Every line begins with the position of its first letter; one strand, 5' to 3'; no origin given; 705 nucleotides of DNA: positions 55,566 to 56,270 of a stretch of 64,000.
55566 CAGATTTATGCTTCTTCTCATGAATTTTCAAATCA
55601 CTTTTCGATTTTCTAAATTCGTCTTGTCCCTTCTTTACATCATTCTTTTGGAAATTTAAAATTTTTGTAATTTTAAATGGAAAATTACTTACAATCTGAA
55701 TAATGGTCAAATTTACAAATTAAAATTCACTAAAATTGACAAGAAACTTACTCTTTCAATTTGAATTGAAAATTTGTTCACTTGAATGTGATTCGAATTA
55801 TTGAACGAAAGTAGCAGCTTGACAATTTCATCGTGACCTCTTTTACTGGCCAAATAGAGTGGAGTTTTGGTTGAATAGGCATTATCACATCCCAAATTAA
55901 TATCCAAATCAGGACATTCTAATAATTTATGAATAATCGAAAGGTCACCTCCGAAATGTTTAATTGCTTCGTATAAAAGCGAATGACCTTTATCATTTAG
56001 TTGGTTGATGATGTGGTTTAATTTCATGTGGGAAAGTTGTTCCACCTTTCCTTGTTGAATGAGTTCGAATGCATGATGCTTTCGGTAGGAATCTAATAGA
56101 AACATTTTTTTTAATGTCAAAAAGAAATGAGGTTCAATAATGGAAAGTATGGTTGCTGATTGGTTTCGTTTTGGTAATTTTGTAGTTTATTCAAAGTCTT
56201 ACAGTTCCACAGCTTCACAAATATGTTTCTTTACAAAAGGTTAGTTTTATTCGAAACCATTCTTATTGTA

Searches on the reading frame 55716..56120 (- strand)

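Call 3: search_protein_families(library=pfam, proteins=[window:55716-56120:-], max_evalue=0.01)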
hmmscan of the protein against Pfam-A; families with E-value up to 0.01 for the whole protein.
window:55716-56120:- (135 aa): 5 families
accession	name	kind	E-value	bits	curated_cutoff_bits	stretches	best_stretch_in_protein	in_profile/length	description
PF12796.13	Ank_2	-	2.8e-08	34.7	27.3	1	26-107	13-81/90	Ankyrin repeats (3 copies)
PF00023.36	Ank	-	1.3e-07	31.9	21.1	1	86-110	4-27/33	Ankyrin repeat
PF13606.12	Ank_3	-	0.00018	22.1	22.3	0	85-108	3-26/30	Ankyrin repeat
PF13857.12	Ank_5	-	0.0005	20.8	27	1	71-104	6-36/56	Ankyrin repeats (many copies)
PF13637.12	Ank_4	-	0.0034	18.1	22.7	0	84-104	30-50/50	Ankyrin repeats (many copies)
